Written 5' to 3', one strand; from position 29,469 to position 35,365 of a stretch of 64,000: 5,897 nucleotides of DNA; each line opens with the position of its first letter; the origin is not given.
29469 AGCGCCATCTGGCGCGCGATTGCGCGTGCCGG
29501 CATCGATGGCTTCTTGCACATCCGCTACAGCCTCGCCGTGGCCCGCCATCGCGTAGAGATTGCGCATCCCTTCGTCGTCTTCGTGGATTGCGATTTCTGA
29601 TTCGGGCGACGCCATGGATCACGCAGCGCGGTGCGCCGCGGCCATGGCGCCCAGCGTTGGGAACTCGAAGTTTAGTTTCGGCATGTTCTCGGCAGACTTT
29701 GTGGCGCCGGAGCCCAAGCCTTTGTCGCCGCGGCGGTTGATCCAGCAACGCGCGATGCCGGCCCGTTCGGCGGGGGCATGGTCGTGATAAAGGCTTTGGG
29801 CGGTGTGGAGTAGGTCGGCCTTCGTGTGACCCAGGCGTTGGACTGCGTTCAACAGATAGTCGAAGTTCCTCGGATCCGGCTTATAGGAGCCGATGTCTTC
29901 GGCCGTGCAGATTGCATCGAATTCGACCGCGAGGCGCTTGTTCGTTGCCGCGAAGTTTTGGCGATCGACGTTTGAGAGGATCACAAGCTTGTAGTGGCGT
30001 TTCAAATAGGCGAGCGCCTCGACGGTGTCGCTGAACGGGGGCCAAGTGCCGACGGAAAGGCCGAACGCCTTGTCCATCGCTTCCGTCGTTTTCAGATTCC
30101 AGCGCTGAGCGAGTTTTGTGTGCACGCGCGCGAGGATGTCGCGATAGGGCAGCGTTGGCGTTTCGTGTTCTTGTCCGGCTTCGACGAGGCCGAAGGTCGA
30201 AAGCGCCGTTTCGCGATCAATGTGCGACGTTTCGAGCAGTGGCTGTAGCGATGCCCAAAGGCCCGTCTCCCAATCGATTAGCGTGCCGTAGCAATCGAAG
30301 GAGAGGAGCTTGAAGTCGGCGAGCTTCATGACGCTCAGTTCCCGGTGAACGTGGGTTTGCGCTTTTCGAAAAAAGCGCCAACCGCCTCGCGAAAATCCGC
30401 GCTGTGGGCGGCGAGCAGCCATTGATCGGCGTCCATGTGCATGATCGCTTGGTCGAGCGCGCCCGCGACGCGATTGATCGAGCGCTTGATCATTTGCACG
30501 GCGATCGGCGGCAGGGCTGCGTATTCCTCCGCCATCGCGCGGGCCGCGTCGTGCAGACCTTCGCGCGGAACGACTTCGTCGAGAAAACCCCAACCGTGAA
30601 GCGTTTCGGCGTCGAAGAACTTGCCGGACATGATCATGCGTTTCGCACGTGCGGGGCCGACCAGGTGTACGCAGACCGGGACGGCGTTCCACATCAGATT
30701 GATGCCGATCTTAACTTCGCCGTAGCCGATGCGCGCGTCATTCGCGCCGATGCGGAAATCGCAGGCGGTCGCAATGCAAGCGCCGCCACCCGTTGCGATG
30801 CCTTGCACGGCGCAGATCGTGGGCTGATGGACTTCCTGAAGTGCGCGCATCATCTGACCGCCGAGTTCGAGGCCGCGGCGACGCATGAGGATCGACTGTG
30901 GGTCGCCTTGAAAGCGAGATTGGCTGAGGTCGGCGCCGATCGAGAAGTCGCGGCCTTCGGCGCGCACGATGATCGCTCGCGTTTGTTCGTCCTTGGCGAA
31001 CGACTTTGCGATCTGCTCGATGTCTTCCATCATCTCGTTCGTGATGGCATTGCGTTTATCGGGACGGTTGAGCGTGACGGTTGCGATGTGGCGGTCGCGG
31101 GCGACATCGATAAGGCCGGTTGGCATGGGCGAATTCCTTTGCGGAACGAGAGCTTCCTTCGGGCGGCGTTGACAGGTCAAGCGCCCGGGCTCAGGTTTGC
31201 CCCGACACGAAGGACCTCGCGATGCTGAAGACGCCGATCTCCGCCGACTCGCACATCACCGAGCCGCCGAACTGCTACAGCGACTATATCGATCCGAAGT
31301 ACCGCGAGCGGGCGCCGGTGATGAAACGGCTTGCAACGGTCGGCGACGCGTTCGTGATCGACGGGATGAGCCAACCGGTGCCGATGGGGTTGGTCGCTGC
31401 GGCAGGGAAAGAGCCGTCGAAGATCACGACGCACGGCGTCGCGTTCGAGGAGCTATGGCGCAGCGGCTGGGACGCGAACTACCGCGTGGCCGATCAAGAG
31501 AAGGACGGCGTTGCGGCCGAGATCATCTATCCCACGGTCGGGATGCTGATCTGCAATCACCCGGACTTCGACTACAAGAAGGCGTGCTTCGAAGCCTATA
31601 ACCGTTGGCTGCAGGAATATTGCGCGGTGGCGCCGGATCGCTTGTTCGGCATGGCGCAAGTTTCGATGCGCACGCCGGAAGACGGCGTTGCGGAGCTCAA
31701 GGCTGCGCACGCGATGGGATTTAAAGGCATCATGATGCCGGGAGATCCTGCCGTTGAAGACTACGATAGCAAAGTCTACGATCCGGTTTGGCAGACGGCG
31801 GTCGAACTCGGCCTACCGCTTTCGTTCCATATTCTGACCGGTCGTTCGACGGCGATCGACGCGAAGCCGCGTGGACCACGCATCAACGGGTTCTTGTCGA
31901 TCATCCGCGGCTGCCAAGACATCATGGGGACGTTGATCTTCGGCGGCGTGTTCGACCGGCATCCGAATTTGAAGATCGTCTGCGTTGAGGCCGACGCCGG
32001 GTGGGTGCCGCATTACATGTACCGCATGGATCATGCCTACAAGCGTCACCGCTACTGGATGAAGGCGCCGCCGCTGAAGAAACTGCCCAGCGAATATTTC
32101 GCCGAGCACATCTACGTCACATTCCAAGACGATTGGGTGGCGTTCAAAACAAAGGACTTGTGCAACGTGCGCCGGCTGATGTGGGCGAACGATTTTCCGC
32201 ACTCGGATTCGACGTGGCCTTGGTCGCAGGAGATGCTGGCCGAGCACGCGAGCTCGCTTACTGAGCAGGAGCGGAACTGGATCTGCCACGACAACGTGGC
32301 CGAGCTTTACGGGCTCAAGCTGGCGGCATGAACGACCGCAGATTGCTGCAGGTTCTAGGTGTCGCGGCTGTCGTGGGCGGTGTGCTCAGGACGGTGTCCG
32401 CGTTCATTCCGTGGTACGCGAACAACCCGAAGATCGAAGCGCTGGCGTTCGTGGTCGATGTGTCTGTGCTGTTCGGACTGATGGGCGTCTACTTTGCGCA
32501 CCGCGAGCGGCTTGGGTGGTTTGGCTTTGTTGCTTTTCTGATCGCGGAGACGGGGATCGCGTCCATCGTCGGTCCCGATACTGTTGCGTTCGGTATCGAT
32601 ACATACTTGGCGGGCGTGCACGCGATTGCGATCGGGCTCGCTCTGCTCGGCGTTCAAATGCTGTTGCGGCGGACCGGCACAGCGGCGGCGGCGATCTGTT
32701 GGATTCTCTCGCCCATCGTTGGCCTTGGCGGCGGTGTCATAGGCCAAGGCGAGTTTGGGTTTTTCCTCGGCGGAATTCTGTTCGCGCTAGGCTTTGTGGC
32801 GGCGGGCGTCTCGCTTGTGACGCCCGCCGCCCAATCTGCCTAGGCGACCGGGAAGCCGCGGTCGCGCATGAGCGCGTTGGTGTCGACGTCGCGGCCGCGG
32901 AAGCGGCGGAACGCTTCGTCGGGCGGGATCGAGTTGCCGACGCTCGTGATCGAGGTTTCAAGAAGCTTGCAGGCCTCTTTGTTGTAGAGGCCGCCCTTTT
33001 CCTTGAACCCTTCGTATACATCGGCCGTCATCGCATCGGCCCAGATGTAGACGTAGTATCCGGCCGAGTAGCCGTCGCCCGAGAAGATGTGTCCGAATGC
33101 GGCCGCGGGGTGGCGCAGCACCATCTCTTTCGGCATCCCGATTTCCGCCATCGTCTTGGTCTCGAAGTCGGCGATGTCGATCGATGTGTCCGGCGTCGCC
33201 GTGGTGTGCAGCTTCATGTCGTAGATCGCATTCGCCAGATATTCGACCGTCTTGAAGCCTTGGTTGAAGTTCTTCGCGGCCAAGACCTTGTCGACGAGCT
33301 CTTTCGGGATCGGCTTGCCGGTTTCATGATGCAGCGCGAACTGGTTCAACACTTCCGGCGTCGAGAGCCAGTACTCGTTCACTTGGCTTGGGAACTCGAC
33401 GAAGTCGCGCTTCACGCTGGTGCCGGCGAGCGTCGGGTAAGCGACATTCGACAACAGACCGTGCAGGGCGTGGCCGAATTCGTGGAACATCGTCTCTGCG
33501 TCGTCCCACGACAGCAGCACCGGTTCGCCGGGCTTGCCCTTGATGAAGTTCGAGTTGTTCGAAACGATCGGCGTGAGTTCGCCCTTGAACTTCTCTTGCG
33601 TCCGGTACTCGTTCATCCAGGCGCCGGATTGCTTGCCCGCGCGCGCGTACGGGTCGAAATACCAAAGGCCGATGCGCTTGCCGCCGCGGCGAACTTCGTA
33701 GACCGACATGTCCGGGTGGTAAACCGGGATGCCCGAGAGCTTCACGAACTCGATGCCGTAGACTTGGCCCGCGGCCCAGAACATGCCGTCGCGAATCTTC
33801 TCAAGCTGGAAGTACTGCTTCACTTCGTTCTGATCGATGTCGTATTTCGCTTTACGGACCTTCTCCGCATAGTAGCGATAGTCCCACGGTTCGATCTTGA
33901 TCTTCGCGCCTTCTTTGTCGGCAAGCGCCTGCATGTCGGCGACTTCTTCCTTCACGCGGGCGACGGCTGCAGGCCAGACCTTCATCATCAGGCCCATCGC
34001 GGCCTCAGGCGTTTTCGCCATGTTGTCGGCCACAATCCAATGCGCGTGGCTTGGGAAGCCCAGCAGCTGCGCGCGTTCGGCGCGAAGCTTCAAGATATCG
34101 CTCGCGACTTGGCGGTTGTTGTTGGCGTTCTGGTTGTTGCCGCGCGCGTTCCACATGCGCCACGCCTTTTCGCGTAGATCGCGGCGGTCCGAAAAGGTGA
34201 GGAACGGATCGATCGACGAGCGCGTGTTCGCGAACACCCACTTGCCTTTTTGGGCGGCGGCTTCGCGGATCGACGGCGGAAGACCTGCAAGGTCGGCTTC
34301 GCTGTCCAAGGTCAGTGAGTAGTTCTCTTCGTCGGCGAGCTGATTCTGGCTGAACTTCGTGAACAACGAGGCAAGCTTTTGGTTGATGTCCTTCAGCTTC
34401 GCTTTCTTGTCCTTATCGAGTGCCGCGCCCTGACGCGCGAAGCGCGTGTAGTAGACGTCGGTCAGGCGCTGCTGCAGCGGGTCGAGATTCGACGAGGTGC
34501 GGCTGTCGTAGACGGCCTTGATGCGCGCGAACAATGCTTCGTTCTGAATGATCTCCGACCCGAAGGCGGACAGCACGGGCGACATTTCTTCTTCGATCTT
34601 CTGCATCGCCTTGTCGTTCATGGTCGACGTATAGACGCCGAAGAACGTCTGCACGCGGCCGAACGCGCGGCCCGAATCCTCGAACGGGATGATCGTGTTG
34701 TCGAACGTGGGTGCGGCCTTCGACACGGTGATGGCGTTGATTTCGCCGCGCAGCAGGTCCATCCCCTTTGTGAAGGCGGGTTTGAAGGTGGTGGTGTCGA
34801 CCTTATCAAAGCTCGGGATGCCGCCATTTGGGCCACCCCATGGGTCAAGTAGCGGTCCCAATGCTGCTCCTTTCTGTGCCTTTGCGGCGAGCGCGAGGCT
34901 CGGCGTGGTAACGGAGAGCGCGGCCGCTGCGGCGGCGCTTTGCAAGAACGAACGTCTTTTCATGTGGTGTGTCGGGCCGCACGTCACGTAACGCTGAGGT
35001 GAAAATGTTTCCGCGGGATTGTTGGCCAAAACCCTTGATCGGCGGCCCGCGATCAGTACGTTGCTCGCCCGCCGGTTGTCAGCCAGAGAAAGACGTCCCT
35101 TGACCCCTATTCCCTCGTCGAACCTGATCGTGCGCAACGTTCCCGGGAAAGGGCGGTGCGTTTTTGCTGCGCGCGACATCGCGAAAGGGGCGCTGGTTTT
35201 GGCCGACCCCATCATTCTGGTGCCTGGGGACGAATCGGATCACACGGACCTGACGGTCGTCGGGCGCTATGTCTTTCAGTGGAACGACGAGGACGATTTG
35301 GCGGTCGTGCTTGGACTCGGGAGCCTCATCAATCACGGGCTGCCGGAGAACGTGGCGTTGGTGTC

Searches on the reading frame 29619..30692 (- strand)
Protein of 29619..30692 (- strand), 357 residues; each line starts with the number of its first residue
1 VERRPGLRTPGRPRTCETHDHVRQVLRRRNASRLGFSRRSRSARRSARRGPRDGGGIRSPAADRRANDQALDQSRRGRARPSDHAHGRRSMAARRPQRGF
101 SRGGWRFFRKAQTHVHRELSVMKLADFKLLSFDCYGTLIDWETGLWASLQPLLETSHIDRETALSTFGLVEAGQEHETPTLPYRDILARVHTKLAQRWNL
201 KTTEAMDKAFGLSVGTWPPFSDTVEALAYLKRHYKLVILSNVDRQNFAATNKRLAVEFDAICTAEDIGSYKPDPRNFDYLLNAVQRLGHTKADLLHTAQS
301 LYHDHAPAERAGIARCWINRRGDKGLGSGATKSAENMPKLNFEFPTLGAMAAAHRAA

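Call 13: search_protein_families(library=pfam, max_evalue=0.00001, proteins=[window:29619-30692:-])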
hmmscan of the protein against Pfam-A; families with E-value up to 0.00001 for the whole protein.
window:29619-30692:- (357 aa): 2 families
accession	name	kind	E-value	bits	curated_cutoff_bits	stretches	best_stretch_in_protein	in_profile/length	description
PF00702.32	Hydrolase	-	2.9e-10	41.3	26.4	1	128-285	2-168/191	haloacid dehalogenase-like hydrolase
PF13419.12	HAD_2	-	3.2e-09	37.6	23.8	1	132-317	3-177/178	Haloacid dehalogenase-like hydrolase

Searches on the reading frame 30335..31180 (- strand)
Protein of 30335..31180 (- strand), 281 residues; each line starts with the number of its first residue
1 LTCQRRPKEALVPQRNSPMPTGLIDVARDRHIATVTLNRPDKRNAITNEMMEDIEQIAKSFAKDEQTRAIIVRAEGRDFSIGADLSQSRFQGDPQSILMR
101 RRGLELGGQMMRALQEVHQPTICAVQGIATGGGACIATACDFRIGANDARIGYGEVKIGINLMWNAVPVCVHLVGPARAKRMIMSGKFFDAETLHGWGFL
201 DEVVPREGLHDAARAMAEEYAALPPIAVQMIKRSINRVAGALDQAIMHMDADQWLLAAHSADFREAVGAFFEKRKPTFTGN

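Call 69: search_protein_families(library=ncbifam, max_evalue=1e-10, proteins=[window:30335-31180:-])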
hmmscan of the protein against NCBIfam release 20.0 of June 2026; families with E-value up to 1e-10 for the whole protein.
window:30335-31180:- (281 aa): 67 families (the best 25 are shown)
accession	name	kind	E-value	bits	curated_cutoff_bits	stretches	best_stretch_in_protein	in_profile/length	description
NF004796.0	PRK06144.1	subfamily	2.2e-55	188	272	1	23-281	9-262/262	enoyl-CoA hydratase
NF051848.1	EnCoAHydtEchA19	equivalog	2.4e-49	168.2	400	1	25-280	3-257/258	enoyl-CoA hydratase EchA19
NF005675.0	PRK07468.1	equivalog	2.6e-47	161.7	350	1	26-279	8-260/262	crotonase/enoyl-CoA hydratase family protein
NF006699.0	PRK09245.1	subfamily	5.6e-47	160.2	354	1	23-280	4-265/266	crotonase/enoyl-CoA hydratase family protein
NF006107.0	PRK08258.1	equivalog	7.7e-46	156.6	330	1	26-281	21-277/277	enoyl-CoA hydratase family protein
NF006109.0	PRK08260.1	subfamily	1.1e-45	156.1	320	1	24-280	6-277/296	enoyl-CoA hydratase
NF004781.0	PRK06127.1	subfamily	2.2e-45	155.4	291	1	20-280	9-268/269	enoyl-CoA hydratase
TIGR02280.1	PaaB1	equivalog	7.9e-45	153.4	345.15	1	29-280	6-255/256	2-(1,2-epoxy-1,2-dihydrophenyl)acetyl-CoA isomerase PaaG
NF004475.0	PRK05809.1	subfamily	7.1e-44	150.2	394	1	26-279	8-258/260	short-chain-enoyl-CoA hydratase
NF005073.0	PRK06495.1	subfamily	1.2e-41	142.8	296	1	24-280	6-256/257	enoyl-CoA hydratase/isomerase family protein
NF005802.0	PRK07657.1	equivalog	2.8e-41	141.8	363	1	28-280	10-259/260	enoyl-CoA hydratase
NF006008.0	PRK08139.1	equivalog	5.7e-41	140.8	313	1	23-279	12-264/266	enoyl-CoA hydratase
NF046063.1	oxepin_alt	equivalog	2.6e-40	138.5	300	1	27-276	5-253/254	oxepin-CoA hydrolase, alternative type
NF006007.0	PRK08138.1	subfamily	2.7e-40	138.4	355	1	28-280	14-260/261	enoyl-CoA hydratase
NF005891.0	PRK07854.1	equivalog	3e-40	138.4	237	1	24-280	2-242/243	enoyl-CoA hydratase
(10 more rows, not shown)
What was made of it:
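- Checked: A generic enoyl-CoA hydratase ORF at 30335-31180 (-) could stand in for paaF (call 69).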

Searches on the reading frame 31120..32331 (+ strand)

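Call 8: search_protein_families(library=ncbifam, max_evalue=1e-10, proteins=[window:31120-32331:+])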
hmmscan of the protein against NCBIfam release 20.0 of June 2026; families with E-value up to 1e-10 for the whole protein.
window:31120-32331:+ (403 aa): 0 families

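Call 12: search_protein_families(library=pfam, max_evalue=0.00001, proteins=[window:31120-32331:+])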
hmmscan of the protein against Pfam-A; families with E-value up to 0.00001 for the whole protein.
window:31120-32331:+ (403 aa): 1 family
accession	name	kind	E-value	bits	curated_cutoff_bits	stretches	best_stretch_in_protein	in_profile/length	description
PF04909.20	Amidohydro_2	-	1.4e-28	100.9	26.4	1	155-399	61-289/289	Amidohydrolase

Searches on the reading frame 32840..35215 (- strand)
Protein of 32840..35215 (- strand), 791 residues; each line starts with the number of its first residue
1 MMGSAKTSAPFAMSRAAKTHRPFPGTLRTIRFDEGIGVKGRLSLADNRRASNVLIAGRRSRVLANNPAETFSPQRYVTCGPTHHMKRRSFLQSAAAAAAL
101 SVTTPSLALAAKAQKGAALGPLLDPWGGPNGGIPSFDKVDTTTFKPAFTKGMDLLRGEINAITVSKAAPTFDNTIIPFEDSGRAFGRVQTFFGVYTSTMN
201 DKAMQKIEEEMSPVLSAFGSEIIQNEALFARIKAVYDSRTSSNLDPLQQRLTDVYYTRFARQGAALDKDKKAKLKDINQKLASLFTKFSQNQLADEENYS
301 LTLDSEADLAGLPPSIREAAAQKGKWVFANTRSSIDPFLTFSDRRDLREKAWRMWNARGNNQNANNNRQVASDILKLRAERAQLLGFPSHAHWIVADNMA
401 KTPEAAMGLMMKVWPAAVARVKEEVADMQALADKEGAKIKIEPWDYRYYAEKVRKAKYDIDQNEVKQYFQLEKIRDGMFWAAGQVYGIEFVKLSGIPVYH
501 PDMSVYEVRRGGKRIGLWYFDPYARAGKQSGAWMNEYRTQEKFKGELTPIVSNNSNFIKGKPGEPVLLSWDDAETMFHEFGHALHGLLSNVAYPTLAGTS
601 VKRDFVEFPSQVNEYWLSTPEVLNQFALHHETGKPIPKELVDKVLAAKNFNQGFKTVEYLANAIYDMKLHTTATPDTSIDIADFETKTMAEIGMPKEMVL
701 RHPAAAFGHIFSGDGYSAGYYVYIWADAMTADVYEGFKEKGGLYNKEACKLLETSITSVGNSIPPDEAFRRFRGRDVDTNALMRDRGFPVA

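Call 12: search_protein_families(library=pfam, max_evalue=0.00001, proteins=[window:32840-35215:-])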
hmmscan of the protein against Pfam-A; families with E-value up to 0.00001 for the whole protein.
window:32840-35215:- (791 aa): 1 family
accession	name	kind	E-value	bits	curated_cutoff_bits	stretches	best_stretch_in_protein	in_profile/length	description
PF01432.26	Peptidase_M3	-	3.1e-116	389.9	27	1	339-785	2-454/457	Peptidase family M3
